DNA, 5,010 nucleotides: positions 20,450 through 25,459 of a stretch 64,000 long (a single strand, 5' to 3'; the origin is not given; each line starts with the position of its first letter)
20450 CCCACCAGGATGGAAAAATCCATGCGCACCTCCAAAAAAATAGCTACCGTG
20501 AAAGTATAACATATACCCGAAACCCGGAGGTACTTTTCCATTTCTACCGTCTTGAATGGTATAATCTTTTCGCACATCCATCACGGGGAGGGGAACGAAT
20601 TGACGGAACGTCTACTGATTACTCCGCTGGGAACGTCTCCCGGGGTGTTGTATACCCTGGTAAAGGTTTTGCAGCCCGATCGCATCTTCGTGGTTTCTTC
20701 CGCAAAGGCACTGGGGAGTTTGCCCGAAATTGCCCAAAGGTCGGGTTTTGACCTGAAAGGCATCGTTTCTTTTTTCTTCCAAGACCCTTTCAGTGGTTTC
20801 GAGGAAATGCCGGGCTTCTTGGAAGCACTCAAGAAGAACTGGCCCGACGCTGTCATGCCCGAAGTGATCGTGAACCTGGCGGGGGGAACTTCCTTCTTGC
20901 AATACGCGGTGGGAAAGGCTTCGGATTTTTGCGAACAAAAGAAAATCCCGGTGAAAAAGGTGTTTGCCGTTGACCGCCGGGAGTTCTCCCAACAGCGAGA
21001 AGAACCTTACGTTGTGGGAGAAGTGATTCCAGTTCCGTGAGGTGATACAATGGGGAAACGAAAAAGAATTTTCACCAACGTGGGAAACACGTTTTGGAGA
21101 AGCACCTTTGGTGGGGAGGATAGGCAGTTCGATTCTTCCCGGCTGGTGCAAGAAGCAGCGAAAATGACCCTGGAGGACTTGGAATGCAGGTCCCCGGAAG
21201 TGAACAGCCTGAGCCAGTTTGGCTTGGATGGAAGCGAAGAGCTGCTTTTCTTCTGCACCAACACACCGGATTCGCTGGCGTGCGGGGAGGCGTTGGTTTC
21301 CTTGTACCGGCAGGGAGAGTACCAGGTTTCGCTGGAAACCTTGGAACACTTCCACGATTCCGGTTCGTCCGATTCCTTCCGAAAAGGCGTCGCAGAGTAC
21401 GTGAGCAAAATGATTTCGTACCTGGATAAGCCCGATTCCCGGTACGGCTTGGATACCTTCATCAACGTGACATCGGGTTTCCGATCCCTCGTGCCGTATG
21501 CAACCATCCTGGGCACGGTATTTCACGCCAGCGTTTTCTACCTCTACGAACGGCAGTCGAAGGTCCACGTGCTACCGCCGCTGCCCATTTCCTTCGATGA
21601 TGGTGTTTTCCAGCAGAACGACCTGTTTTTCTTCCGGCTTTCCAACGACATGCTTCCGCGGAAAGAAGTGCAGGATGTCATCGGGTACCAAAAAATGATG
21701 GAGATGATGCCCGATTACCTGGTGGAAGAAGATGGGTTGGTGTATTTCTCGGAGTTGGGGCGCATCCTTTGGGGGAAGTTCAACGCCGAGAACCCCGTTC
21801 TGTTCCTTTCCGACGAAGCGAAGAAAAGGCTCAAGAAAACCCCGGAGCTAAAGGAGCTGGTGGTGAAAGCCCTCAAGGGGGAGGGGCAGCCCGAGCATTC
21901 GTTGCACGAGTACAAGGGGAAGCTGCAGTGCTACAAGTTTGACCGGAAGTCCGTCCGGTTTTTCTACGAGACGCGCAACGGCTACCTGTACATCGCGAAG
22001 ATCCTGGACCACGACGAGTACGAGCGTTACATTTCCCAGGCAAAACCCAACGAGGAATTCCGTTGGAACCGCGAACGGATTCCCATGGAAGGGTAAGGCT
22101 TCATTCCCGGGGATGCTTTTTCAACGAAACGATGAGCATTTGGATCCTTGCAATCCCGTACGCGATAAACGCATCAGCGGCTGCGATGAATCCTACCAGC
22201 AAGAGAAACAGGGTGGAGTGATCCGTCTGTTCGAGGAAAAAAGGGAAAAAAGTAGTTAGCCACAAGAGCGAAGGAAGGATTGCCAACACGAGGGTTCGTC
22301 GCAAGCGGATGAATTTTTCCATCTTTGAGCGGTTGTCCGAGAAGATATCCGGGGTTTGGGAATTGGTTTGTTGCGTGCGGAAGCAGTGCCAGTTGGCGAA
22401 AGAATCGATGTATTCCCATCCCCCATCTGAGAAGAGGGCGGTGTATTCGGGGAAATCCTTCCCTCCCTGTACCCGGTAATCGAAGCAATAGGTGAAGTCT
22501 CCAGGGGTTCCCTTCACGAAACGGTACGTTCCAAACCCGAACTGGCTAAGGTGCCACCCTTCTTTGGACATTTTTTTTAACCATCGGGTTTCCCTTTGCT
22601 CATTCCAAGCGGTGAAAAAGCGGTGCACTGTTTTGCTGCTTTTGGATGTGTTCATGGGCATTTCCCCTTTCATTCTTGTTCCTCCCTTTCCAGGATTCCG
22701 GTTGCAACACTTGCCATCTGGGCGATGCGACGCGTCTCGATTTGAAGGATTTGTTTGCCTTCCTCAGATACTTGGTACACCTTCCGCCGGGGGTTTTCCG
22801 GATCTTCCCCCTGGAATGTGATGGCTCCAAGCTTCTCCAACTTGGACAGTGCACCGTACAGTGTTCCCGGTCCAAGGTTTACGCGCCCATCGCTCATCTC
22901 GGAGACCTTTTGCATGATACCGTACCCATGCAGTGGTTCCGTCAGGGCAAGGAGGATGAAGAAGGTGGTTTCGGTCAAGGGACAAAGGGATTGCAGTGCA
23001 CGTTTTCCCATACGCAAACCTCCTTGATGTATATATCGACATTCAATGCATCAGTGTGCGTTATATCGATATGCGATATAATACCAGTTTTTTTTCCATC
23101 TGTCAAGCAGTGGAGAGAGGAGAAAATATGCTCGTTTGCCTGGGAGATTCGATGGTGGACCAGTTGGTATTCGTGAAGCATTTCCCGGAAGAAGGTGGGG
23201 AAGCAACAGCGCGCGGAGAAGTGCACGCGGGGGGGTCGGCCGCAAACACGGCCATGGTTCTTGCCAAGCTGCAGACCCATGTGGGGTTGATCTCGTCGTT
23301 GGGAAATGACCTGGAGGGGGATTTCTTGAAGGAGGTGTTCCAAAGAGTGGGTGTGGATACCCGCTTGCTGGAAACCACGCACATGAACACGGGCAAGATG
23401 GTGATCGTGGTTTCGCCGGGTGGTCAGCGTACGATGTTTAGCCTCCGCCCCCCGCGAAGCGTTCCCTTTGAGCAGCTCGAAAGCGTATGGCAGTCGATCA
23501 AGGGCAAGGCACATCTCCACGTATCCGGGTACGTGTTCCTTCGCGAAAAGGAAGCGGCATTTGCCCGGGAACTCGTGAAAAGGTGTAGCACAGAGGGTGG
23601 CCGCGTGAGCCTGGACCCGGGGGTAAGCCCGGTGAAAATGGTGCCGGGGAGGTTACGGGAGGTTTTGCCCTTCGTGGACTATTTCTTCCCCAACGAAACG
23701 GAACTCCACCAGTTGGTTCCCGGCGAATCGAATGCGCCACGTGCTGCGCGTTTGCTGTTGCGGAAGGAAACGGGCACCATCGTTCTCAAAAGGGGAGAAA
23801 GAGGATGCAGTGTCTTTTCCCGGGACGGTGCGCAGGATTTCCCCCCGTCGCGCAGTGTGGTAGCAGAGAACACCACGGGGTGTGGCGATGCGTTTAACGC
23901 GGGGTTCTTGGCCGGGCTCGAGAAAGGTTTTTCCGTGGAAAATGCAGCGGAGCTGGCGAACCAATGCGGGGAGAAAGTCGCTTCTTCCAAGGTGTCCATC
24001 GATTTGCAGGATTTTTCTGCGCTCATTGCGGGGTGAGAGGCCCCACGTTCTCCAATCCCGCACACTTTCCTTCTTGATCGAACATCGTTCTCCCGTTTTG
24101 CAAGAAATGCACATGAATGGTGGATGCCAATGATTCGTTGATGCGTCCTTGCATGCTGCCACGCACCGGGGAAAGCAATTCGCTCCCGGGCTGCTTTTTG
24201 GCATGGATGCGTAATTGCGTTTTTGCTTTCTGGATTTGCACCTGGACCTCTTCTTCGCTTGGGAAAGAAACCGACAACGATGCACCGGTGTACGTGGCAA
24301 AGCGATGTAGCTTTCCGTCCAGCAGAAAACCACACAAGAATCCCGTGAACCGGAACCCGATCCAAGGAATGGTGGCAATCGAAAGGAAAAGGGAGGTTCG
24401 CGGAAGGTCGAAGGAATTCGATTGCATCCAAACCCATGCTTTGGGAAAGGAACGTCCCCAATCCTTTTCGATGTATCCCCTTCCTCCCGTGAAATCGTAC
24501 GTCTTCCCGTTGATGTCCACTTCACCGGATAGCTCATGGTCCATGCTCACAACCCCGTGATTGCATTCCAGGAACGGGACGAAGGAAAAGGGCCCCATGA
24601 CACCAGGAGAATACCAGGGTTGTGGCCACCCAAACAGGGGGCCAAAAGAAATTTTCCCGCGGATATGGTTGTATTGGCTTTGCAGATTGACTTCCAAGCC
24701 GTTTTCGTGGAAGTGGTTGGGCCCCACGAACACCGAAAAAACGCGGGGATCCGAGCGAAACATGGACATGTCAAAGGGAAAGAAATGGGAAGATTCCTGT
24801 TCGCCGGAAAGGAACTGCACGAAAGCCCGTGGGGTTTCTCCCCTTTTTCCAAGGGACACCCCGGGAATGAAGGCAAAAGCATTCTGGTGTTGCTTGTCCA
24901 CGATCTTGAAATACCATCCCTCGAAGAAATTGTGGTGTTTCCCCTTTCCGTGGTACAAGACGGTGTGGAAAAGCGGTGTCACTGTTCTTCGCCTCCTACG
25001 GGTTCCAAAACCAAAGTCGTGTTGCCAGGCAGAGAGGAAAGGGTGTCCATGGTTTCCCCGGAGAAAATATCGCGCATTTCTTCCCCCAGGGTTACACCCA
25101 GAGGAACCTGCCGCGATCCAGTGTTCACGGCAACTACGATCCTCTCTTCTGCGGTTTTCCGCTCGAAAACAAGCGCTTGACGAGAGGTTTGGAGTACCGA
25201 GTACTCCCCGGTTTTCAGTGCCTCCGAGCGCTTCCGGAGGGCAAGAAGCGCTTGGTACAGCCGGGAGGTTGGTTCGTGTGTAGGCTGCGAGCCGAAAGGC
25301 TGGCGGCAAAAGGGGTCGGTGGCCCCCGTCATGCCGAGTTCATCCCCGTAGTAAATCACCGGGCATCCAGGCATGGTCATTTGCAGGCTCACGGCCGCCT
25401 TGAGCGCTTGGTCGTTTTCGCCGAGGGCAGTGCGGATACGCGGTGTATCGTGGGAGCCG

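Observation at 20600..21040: Minimal stand-alone CARF protein immediately upstream of the CARF-RelE gene (candidate ring nuclease or decoy)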

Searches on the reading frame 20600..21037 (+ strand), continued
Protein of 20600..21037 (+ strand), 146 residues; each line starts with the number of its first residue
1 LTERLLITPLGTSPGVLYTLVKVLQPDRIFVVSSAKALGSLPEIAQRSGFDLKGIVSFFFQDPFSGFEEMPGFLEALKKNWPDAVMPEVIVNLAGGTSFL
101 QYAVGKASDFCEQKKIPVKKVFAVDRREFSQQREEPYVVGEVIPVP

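Call 87: search_protein_families(library=padloc, proteins=[L034:7255-8364:+, L010:12048-13139:+, L035:684-1940:+, P0016, L034:6189-6803:+, P0021, L009:132-3224:+], max_evalue=0.00001)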
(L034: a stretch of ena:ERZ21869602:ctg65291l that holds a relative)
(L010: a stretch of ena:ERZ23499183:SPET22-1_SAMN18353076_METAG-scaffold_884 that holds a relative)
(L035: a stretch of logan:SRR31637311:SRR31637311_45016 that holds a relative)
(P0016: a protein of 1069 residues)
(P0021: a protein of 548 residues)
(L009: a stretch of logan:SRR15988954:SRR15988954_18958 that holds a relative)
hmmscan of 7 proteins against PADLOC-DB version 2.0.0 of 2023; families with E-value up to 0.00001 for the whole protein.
L034:7255-8364:+ (370 aa): 16 families
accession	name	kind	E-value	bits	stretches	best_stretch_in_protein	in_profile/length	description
PDLC01930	CARF7--CARF_DUF2103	-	4.5e-72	241.3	1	20-366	27-348/353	-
PDLC01033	CARF_RelE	-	1.6e-40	137.3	1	23-330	29-265/294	CARF+RelE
PDLC01969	CARF_RelE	-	6.5e-36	122.2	1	47-336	2-268/296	-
PDLC01355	Csm6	-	9.5e-32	108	1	25-186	17-170/172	CAS-III; associated_signaling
PDLC01634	Csm6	-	1.3e-28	97.9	1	42-175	2-128/130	CAS-III; associated_signaling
PDLC01931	CARF7--CARF_DUF2103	-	1.2e-25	88.5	1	21-362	25-331/340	-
PDLC01936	CARF7--CARF_RelE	-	2.4e-24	84.4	1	19-330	40-311/356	-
PDLC01937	CARF7--CARF_RelE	-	3.5e-22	76.8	1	5-285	5-263/344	-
PDLC01926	CARF7--CARF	-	5.6e-22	76.4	1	26-184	45-194/241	-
PDLC01932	CARF7--CARF_DUF2103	-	6.3e-21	73.2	1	29-357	29-347/361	-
PDLC01934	CARF7--CARF_RelE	-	1e-15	55.7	1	26-214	50-237/359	-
PDLC01462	Csm6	-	2.5e-12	44.8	1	19-183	28-175/192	CAS-III; associated_signaling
PDLC01939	CARF7--CARF_RelE_like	-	1e-10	39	1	49-203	61-214/370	-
PDLC01927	CARF7--CARF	-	4.8e-10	37.1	1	63-172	66-169/297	-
PDLC01307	Csm6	-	1.4e-09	36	1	43-178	34-157/169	CAS-III; associated_signaling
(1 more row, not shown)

L010:12048-13139:+ (364 aa): 17 families
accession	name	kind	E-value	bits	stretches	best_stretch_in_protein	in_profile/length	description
PDLC01930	CARF7--CARF_DUF2103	-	1.1e-80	269.6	1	3-362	3-349/353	-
PDLC01033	CARF_RelE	-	6.8e-46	155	1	4-353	3-282/294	CARF+RelE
PDLC01969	CARF_RelE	-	7.6e-41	138.4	1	54-353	12-287/296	-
PDLC01355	Csm6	-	1.3e-33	114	1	35-181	29-168/172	CAS-III; associated_signaling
PDLC01937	CARF7--CARF_RelE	-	1.3e-32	111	1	1-350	1-321/344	-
PDLC01931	CARF7--CARF_DUF2103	-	9.6e-30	101.9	1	4-352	3-326/340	-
PDLC01634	Csm6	-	1.1e-28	98.1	1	39-174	2-130/130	CAS-III; associated_signaling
PDLC01932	CARF7--CARF_DUF2103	-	3.3e-26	90.6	1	3-264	2-265/361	-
PDLC01936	CARF7--CARF_RelE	-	5.4e-23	79.9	1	37-357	59-335/356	-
PDLC01926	CARF7--CARF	-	8.1e-21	72.6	1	36-179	57-192/241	-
PDLC01939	CARF7--CARF_RelE_like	-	1.9e-18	64.3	1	29-196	47-210/370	-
PDLC01934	CARF7--CARF_RelE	-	5.8e-16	56.5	1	29-196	56-222/359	-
PDLC01307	Csm6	-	6.9e-16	56.5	1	39-176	33-158/169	CAS-III; associated_signaling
PDLC01935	CARF7--CARF_RelE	-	4.7e-15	53.8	1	37-295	58-290/369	-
PDLC01927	CARF7--CARF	-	2.2e-14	51.4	1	3-172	2-172/297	-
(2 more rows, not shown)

L035:684-1940:+ (419 aa): 14 families
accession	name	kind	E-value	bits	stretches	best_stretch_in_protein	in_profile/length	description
PDLC01032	Csx1/Csm6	-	2.9e-30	103.9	1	1-386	2-371/412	CARF+HEPN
PDLC01824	CARF2--CARF_HEPN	-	1.8e-24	84.9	1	4-386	4-374/376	-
PDLC01828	CARF2--CARF_HEPN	-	2.1e-24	84.5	1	46-383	47-386/394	-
PDLC01345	Csx1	-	2.5e-24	84.5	1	4-289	2-262/267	CAS-III; associated_signaling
PDLC01621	Csx1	-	6.6e-21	73.3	1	6-359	3-338/340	CAS-III; associated_signaling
PDLC01843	CARF2--CARF_HEPN_CSX20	-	1.3e-19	68.6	1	54-381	77-376/498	-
PDLC01839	CARF2--CARF_HEPN_CARF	-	1.1e-13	48.9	1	4-377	3-358/518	-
PDLC01825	CARF2--CARF_HEPN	-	2.8e-12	44.3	1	62-368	103-360/382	-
PDLC01840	CARF2--CARF_HEPN_CARF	-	1e-10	39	1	11-133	12-146/547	-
PDLC01844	CARF2--CARF_HEPN_CSX3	-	1.2e-10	39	1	5-124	4-129/464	-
PDLC01826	CARF2--CARF_HEPN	-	1.2e-09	35.9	1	64-384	107-387/393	-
PDLC01827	CARF2--CARF_HEPN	-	1.3e-09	35.7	1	59-388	110-390/393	-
PDLC01281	Csx1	-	7e-08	30.7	1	57-129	75-148/191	CAS-III; associated_signaling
PDLC01834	CARF2--CARF_HEPN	-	3.4e-07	27.4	1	76-389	129-398/404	-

P0016 (1069 aa): 17 families
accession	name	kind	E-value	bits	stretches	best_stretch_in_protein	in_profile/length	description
PDLC01929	CARF7--CARF_CYTH_HD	-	3.1e-144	480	1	156-907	39-701/706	-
PDLC01933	CARF7--CARF_HD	-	4.1e-68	228.5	1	255-891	67-660/670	-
PDLC01839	CARF2--CARF_HEPN_CARF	-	1.8e-41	140.5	1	918-1061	378-517/518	-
PDLC01838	CARF2--CARF_HEPN_CARF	-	8.2e-37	125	1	894-1062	360-522/522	-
PDLC01840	CARF2--CARF_HEPN_CARF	-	9.3e-28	95.2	1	913-1061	404-543/547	-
PDLC01794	CARF1--CARF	-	2e-12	45.3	1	919-1016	2-103/168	-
PDLC01033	CARF_RelE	-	2e-11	41.8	1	208-503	5-238/294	CARF+RelE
PDLC01639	Csx1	-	1.7e-08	31.9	0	339-398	44-99/361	CAS-III; associated_signaling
PDLC01802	CARF1--CARF_HEPN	-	4.3e-08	30.4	0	919-1014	2-95/388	-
PDLC01796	CARF1--CARF_HEPN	-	2.7e-07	28.1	0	341-378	74-110/401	-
PDLC01168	CARF_2M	-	3e-07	28.5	1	330-401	124-186/200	"CARF, 2 TMs"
PDLC01031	Csx1/Csm6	-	7.7e-07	26.9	0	919-1013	2-93/357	CARF+HEPN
PDLC01801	CARF1--CARF_HEPN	-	8.4e-07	26.2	0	919-1017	24-118/441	-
PDLC01818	CARF1--CARF_HEPN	-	1e-06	26.7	0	896-1012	54-169/419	-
PDLC01813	CARF1--CARF_HEPN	-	1.1e-06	26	0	919-1014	2-94/421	-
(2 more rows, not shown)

L034:6189-6803:+ (205 aa): 0 families

P0021 (548 aa): 25 families
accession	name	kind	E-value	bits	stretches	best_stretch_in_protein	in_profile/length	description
PDLC01838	CARF2--CARF_HEPN_CARF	-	1.3e-284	942.7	1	4-548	1-522/522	-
PDLC01032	Csx1/Csm6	-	2.1e-95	318.4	1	5-536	3-412/412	CARF+HEPN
PDLC01839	CARF2--CARF_HEPN_CARF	-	3.8e-80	268.1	1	6-547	2-517/518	-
PDLC01840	CARF2--CARF_HEPN_CARF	-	6.6e-71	237.6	2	356-548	357-544/547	-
PDLC01284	Csx1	-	2.9e-70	235.4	1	8-368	1-289/289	CAS-III; associated_signaling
PDLC01345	Csx1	-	2.6e-67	225.5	1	6-331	1-263/267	CAS-III; associated_signaling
PDLC01824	CARF2--CARF_HEPN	-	3.9e-55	185.8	1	6-350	3-306/376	-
PDLC01621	Csx1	-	4.4e-45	152.7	1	7-347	1-290/340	CAS-III; associated_signaling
PDLC01844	CARF2--CARF_HEPN_CSX3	-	5e-42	142.4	1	6-409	2-386/464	-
PDLC01843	CARF2--CARF_HEPN_CSX20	-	4.7e-34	116.1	1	6-533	4-486/498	-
PDLC01826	CARF2--CARF_HEPN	-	1.2e-25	88.5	1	82-283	99-287/393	-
PDLC01842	CARF2--CARF_HEPN_CSX16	-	4.4e-24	83.3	1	6-392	2-370/478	-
PDLC01825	CARF2--CARF_HEPN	-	2.6e-23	80.6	1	95-368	110-350/382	-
PDLC01281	Csx1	-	1.1e-22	79.1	1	7-200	2-190/191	CAS-III; associated_signaling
PDLC01832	CARF2--CARF_HEPN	-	1.6e-14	52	1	8-260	6-241/416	-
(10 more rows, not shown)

L009:132-3224:+ (1031 aa): 26 families (the best 25 are shown)
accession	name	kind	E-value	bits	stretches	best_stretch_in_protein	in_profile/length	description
PDLC01089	C3a193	-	9.9e-205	680.9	1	26-1030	24-982/983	poss. alt. Cas3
PDLC02864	DpdF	-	1.3e-69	233.6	1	299-661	37-371/610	DpdF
PDLC03928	PsyrT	-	9.1e-60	200.7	1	276-656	19-373/689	-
PDLC02870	DpdF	-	5.7e-59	198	1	298-632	27-334/534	DpdF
PDLC02861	DpdF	-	1.2e-57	193.6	1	279-632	29-347/611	DpdF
PDLC02859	DpdF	-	1.9e-41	140.1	1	298-628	114-425/545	DpdF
PDLC02865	DpdF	-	3.6e-40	135.5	1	299-628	774-1080/1499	DpdF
PDLC02855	DpdF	-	6.5e-39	131.8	1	307-629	165-480/825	DpdF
PDLC02872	DpdF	-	2e-35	120.6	1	308-633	184-510/859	DpdF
PDLC02867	DpdF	-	1.8e-26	90.7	2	553-632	403-482/855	DpdF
PDLC02857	DpdF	-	2e-26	90.4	2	555-624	460-534/911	DpdF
PDLC02868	DpdF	-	8.7e-26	87.9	2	305-453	359-506/1078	DpdF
PDLC02862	DpdF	-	4.9e-23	78.9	1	298-626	134-461/811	DpdF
PDLC02858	DpdF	-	1e-20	71.8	1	300-628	168-474/504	DpdF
PDLC02707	PbeA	-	2.2e-18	64.2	2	303-416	272-390/672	PbeA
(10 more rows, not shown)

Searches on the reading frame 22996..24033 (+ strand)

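Call 23: search_protein_families(library=pfam, proteins=[window:22996-24033:+], max_evalue=0.001)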
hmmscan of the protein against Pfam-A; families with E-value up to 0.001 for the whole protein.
window:22996-24033:+ (346 aa): 2 families
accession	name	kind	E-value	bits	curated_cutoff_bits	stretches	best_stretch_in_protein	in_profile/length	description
PF00294.29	PfkB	-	2e-48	165.7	25.8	1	45-332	3-293/302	pfkB family carbohydrate kinase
PF08543.17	Phos_pyr_kin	-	0.00048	20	27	1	221-324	114-227/246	Phosphomethylpyrimidine kinase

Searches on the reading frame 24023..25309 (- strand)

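Call 23: search_protein_families(library=pfam, proteins=[window:24023-25309:-], max_evalue=0.001)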
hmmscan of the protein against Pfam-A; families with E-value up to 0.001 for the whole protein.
window:24023-25309:- (428 aa): 1 family
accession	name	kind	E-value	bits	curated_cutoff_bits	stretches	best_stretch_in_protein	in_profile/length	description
PF14249.11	Tocopherol_cycl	-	7.1e-24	84.9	26.6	1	213-420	120-332/335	Tocopherol cyclase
